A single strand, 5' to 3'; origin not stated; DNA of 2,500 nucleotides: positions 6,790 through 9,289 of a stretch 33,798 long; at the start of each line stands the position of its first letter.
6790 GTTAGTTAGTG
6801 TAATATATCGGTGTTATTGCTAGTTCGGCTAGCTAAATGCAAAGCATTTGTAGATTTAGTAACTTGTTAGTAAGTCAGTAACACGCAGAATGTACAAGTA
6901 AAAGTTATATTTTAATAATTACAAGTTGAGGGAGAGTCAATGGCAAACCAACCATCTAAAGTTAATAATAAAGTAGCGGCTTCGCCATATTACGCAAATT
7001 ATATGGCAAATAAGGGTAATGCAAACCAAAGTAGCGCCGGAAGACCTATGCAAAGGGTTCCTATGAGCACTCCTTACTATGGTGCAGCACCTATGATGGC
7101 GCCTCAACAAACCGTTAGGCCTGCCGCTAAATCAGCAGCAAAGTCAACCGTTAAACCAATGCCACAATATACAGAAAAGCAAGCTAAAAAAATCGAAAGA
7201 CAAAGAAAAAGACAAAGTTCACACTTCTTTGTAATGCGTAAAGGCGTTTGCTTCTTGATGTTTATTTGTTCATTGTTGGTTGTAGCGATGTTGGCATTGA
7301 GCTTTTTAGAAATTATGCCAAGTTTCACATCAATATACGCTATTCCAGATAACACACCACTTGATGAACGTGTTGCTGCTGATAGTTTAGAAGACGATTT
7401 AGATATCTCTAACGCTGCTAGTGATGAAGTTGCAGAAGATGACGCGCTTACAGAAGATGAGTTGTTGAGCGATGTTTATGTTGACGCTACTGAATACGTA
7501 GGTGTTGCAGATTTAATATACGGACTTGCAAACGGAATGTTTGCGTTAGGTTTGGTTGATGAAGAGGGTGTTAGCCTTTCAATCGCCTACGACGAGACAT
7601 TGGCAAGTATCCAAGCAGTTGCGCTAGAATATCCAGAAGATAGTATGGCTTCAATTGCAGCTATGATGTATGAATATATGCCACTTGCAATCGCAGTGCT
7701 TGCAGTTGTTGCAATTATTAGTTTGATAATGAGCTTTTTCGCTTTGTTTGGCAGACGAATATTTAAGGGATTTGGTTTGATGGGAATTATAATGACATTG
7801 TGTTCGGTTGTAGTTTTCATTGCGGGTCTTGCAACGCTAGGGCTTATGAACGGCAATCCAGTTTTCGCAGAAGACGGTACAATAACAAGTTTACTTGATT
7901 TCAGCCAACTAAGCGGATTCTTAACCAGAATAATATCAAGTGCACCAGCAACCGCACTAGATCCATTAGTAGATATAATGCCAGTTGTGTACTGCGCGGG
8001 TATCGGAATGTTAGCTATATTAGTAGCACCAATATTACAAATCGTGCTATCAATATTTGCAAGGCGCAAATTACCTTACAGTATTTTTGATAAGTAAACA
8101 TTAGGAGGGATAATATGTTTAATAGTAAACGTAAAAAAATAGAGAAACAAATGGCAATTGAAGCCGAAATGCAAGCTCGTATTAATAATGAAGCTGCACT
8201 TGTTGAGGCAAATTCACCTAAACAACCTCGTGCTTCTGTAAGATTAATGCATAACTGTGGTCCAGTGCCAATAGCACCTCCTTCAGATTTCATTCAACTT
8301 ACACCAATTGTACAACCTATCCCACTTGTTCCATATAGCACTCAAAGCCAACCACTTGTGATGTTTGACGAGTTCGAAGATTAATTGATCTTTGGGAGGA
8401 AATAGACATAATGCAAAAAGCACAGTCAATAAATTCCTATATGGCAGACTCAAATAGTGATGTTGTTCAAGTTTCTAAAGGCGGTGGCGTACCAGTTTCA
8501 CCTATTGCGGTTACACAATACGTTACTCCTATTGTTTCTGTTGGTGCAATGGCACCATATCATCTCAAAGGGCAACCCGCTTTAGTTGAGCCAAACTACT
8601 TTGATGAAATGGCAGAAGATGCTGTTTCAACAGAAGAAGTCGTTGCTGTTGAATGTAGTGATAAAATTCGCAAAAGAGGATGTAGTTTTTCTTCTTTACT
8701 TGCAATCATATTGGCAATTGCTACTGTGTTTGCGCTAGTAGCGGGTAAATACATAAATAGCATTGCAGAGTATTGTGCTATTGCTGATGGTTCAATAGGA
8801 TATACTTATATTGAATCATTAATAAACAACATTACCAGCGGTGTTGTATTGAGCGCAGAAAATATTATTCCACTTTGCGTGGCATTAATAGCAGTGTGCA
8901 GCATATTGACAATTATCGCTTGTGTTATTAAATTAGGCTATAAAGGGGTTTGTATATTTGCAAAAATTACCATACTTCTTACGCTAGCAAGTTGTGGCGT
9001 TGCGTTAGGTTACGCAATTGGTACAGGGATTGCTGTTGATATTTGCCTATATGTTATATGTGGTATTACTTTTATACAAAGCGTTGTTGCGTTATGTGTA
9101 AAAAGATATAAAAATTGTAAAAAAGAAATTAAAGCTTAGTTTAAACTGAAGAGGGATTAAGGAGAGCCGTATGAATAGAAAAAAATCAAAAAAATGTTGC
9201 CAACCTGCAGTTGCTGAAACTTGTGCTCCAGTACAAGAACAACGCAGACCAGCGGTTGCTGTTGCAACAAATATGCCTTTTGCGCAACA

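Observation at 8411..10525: Rosetta-stone evidence: the S motif is fused to the N-terminus of M-type membrane proteins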

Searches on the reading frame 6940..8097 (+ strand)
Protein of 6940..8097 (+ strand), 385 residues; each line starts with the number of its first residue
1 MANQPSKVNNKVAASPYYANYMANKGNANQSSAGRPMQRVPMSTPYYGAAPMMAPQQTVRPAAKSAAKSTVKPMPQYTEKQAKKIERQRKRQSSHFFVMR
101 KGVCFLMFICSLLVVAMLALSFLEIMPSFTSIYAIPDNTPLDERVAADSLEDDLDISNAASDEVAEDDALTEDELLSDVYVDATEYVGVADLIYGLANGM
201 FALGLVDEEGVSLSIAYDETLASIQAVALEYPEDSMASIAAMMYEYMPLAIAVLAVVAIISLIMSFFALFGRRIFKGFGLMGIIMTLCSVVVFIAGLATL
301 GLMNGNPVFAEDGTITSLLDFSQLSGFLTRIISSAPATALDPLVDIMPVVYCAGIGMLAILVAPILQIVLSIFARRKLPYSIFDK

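Call 5: search_protein_families(library=pfam, proteins=[window:6940-8097:+], max_evalue=1)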
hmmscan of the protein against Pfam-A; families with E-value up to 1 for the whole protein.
window:6940-8097:+ (385 aa): 0 families

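Call 6: search_protein_families(library=ncbifam, proteins=[window:6940-8097:+], max_evalue=1)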
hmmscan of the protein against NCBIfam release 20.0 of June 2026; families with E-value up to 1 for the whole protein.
window:6940-8097:+ (385 aa): 4 families
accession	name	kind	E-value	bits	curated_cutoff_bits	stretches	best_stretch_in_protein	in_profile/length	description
NF033483.0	PknB_PASTA_kin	equivalog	0.014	14.5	450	1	53-170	290-406/563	Stk1 family PASTA domain-containing Ser/Thr kinase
NF045974.1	conju_CD1108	subfamily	0.19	11.5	100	1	63-122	14-72/190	CD1108 family mobile element protein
NF041600.1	cyt_ox_CcoM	equivalog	0.21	12.1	40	0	247-272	1-26/34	cytochrome c oxidase subunit CcoM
TIGR01597.1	PYST-B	paralog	0.28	10.6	175.5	1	81-134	183-235/256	Plasmodium yoelii subtelomeric family PYST-B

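Call 72: search_protein_families(library=phrogs, proteins=[window:6940-8097:+], max_evalue=0.01)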
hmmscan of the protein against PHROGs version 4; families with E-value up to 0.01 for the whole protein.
window:6940-8097:+ (385 aa): 0 families

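Call 73: search_protein_families(library=padloc, proteins=[window:6940-8097:+], max_evalue=0.01)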
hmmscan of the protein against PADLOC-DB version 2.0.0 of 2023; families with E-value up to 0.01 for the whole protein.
window:6940-8097:+ (385 aa): 0 families

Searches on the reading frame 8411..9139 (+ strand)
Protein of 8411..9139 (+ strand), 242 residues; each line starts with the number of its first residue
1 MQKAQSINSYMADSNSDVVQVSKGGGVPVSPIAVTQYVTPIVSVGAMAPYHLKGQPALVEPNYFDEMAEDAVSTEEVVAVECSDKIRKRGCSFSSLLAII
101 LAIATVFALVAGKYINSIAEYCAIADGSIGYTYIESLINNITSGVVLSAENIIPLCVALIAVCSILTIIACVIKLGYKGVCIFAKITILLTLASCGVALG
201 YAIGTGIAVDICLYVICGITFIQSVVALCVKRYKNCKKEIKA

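Call 5: search_protein_families(library=pfam, proteins=[window:8411-9139:+], max_evalue=1)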
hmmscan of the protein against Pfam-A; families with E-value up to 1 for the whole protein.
window:8411-9139:+ (242 aa): 0 families

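Call 6: search_protein_families(library=ncbifam, proteins=[window:8411-9139:+], max_evalue=1)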
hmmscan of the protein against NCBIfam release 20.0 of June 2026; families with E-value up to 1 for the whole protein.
window:8411-9139:+ (242 aa): 0 families

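Call 72: search_protein_families(library=phrogs, proteins=[window:8411-9139:+], max_evalue=0.01)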
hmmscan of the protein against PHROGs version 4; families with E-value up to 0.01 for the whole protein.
window:8411-9139:+ (242 aa): 0 families

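Call 73: search_protein_families(library=padloc, proteins=[window:8411-9139:+], max_evalue=0.01)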
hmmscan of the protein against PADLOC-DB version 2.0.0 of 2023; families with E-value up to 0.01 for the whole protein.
window:8411-9139:+ (242 aa): 0 families
